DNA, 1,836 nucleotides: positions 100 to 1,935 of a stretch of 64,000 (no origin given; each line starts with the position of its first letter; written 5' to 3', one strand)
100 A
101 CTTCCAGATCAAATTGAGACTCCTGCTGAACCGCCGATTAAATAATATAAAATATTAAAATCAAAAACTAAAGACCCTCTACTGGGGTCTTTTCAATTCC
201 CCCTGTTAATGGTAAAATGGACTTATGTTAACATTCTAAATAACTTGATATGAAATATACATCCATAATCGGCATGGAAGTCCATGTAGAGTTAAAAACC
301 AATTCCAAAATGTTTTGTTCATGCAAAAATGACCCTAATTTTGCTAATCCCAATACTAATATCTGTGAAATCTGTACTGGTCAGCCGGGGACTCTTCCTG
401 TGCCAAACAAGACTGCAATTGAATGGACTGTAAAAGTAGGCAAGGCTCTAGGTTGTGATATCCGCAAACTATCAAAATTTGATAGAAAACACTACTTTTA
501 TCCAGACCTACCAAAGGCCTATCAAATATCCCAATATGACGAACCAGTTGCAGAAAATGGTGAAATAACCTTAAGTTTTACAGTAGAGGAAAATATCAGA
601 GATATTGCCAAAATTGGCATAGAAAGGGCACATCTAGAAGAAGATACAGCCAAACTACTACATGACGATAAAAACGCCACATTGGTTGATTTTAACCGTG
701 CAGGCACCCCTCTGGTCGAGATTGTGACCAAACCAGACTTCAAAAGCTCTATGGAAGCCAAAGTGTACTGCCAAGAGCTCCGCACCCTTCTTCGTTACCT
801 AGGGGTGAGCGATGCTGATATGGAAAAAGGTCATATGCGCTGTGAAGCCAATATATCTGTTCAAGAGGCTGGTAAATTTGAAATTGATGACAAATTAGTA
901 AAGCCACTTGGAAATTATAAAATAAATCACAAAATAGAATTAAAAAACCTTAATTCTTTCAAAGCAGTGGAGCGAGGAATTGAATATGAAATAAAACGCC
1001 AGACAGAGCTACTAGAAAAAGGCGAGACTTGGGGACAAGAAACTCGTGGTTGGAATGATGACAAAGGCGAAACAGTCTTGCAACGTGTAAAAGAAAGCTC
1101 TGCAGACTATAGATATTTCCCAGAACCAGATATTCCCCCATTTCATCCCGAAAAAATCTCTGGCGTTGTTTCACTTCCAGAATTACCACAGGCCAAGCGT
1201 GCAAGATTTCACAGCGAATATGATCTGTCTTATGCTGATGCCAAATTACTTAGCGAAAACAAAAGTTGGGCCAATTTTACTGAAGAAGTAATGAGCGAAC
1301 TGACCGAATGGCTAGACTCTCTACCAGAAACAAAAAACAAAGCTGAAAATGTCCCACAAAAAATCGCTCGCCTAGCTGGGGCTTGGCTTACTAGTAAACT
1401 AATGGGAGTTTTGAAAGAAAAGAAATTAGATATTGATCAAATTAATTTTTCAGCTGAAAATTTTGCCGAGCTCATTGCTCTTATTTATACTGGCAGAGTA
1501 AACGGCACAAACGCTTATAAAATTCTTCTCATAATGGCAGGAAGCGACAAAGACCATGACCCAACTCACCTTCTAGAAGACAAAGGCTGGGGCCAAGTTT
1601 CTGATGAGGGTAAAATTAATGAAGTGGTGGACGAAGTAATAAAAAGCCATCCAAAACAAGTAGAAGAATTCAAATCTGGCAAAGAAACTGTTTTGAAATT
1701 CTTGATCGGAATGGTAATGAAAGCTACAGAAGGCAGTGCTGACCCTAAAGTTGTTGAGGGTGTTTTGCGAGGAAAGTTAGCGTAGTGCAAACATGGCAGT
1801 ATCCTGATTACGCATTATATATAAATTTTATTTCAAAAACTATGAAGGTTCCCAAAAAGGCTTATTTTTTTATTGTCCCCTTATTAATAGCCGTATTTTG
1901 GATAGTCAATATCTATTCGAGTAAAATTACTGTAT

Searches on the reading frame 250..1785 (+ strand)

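Call 23: search_protein_families(library=pfam, proteins=[window:250-1785:+], max_evalue=0.001)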
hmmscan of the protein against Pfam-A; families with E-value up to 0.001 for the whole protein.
window:250-1785:+ (511 aa): 2 families
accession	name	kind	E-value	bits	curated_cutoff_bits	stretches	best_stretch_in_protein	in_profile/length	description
PF02934.20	GatB_N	-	6.4e-110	367.1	23.4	1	6-299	2-270/277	GatB/GatE catalytic domain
PF02637.23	GatB_Yqey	-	3.6e-38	131.2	27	1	373-510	13-148/148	GatB domain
